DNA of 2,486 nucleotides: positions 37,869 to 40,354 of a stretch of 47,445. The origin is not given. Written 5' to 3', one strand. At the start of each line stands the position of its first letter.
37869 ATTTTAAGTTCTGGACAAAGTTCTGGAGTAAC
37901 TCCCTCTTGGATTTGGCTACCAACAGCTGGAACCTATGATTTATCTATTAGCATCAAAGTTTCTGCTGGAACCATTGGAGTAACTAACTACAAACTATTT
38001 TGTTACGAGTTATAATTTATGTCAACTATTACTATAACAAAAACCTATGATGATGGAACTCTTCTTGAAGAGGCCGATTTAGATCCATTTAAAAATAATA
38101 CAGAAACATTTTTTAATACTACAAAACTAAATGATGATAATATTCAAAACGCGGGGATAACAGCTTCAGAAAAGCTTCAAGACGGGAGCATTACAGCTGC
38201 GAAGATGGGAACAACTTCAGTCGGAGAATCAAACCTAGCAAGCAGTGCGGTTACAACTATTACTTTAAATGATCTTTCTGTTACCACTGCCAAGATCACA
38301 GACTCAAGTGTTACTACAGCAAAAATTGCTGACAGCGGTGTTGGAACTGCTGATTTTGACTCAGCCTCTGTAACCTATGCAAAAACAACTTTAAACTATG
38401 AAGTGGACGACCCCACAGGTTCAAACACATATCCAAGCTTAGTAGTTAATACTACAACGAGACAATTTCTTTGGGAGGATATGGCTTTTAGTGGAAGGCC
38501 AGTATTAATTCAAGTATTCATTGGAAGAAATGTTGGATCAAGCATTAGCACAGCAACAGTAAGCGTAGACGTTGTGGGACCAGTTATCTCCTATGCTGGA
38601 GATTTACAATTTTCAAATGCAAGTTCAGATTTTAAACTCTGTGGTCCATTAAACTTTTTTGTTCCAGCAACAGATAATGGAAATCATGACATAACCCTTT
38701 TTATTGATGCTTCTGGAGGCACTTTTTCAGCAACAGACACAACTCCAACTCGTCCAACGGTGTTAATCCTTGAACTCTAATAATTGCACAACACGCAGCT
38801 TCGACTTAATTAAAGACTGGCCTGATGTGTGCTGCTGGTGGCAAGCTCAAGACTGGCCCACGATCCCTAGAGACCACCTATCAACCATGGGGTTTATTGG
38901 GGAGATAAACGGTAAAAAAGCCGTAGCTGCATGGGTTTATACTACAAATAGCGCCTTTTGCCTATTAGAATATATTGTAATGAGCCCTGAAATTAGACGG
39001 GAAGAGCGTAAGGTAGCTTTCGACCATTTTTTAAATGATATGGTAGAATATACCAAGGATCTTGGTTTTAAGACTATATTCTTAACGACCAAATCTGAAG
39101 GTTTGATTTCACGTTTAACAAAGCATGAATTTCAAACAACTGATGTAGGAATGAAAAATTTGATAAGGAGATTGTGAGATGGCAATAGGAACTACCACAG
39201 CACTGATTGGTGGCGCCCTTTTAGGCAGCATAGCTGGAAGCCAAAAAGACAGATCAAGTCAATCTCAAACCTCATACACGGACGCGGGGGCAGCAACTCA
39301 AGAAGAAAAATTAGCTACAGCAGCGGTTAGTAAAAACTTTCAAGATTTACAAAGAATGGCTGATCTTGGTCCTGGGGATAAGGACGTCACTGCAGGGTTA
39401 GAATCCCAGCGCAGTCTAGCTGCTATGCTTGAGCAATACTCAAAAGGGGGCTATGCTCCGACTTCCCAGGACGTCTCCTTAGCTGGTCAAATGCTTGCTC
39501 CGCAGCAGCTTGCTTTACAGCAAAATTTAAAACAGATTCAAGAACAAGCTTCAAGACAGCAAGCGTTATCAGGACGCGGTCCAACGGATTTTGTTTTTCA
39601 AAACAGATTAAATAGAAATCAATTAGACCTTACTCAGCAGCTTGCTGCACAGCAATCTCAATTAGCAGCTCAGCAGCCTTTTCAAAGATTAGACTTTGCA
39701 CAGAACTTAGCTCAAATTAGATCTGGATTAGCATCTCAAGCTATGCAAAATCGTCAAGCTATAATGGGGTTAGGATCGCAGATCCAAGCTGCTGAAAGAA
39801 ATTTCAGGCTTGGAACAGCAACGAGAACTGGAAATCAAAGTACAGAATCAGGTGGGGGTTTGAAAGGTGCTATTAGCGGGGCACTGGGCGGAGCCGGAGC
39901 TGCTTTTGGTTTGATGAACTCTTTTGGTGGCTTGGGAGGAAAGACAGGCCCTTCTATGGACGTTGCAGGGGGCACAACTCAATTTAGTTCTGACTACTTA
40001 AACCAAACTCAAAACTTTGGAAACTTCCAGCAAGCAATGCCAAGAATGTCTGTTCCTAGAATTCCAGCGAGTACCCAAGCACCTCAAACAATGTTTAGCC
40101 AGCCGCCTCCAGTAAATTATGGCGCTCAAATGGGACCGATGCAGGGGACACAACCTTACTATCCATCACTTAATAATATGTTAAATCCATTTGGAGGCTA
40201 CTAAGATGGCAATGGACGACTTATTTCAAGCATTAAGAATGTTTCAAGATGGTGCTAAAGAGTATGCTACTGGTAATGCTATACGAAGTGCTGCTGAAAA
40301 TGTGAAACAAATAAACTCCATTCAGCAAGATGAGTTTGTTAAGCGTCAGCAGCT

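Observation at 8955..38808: Strand-polar 13-mer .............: nine exact copies, all on the sense strand, with orientation flipping at the divergent region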

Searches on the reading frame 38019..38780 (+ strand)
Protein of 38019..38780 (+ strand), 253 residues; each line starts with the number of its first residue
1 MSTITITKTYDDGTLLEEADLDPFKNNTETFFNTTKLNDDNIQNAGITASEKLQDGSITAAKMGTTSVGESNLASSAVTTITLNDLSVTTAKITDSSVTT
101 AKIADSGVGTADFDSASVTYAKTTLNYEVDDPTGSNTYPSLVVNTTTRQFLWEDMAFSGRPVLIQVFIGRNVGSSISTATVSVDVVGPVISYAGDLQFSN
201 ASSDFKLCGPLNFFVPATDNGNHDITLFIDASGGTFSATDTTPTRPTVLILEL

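Call 39: search_protein_families(library=phrogs, max_evalue=0.001, proteins=[window:38019-38780:+])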
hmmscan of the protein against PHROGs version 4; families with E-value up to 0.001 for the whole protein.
window:38019-38780:+ (253 aa): 8 families
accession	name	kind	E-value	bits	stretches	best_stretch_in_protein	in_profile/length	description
phrog_28766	-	tail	6.3e-14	52.2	1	41-148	135-241/472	tail fiber protein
phrog_892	-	tail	2e-11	44.2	1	37-122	340-424/782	tail fiber protein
phrog_21412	-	tail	2.8e-11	42.9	1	51-136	169-254/1452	tail fiber protein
phrog_13518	-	unknown function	1.4e-06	27.6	1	35-123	330-422/1230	-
phrog_7660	-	tail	7.1e-05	21.6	1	39-107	437-504/1656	tail fiber protein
phrog_32822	-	head and packaging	0.00054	18.7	1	43-141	984-1082/1548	virion structural protein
phrog_2012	-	tail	0.0006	20.7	0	33-89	127-184/212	minor tail protein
phrog_36443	-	unknown function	0.00071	18.5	0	41-121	383-462/1238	-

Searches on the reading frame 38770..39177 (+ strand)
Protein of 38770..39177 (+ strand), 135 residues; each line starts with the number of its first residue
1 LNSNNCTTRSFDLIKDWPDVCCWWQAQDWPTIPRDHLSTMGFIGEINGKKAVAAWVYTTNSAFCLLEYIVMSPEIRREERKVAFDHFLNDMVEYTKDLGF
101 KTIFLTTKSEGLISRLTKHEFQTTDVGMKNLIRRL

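Call 39: search_protein_families(library=phrogs, max_evalue=0.001, proteins=[window:38770-39177:+])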
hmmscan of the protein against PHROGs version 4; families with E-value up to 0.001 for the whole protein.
window:38770-39177:+ (135 aa): 1 family
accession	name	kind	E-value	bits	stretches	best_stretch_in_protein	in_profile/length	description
phrog_17252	-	unknown function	8.1e-14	52.8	1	16-133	10-132/134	-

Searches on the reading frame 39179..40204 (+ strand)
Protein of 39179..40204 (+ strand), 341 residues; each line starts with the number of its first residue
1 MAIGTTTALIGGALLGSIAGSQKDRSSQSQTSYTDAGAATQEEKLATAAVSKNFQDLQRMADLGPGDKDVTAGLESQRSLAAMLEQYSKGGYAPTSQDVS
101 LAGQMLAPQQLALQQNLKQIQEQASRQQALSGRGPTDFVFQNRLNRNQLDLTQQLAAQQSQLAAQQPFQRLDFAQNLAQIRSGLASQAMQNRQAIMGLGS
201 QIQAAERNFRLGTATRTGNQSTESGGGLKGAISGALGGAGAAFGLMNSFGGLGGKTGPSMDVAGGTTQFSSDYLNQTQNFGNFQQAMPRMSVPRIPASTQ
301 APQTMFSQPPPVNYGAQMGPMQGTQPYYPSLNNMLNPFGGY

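Call 39: search_protein_families(library=phrogs, max_evalue=0.001, proteins=[window:39179-40204:+])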
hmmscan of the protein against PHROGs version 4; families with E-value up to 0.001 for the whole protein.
window:39179-40204:+ (341 aa): 1 family
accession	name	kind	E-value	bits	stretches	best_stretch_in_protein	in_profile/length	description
phrog_29022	-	head and packaging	2.9e-05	22.6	1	214-302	904-990/1883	virion structural protein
